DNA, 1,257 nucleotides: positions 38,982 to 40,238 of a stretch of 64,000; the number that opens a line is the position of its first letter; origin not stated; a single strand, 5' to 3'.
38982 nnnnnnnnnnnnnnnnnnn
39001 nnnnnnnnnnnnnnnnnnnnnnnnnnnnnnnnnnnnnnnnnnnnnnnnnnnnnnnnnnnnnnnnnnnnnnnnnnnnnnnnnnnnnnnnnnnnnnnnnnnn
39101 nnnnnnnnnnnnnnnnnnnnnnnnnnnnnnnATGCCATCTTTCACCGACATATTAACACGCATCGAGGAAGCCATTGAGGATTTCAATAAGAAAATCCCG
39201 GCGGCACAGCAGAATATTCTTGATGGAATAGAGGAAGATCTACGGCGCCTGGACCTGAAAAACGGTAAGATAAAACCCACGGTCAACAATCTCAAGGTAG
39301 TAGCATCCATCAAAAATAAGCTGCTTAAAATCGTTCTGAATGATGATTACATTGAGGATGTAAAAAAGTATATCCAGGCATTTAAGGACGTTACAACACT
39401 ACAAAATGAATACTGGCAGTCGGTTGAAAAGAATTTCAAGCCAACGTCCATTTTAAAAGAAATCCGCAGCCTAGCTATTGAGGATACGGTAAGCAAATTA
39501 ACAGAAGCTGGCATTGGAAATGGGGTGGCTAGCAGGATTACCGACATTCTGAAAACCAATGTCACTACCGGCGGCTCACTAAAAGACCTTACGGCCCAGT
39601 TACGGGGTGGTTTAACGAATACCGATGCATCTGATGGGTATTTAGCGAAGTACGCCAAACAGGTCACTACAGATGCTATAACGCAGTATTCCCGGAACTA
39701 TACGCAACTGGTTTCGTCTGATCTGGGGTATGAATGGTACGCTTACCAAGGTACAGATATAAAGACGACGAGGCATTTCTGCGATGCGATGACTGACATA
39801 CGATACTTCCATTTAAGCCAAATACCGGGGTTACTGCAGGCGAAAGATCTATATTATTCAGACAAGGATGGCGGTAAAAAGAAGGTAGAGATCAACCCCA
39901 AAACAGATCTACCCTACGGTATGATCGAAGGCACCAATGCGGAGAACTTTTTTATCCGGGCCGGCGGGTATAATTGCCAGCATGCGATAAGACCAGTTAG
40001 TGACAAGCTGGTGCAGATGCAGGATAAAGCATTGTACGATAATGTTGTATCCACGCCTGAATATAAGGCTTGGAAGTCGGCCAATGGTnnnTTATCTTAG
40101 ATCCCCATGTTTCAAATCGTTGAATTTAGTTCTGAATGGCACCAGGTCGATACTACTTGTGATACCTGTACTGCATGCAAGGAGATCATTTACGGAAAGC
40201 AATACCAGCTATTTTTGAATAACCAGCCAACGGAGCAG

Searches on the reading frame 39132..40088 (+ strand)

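Call 18: search_protein_families(library=phrogs, proteins=[window:39132-40088:+], max_evalue=0.001)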
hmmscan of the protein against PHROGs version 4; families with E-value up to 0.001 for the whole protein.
window:39132-40088:+ (319 aa): 0 families

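Call 75: search_protein_families(library=pfam, proteins=[window:39132-40088:+], max_evalue=0.05)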
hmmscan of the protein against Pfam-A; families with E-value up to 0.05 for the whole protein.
window:39132-40088:+ (319 aa): 2 families
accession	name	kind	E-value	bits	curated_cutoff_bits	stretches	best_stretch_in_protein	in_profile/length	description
PF10436.14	BCDHK_Adom3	-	0.014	15.7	24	0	63-123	43-101/160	Mitochondrial branched-chain alpha-ketoacid dehydrogenase kinase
PF05531.17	NPV_P10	-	0.038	14.9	29.8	0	5-57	3-54/75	Nucleopolyhedrovirus P10 protein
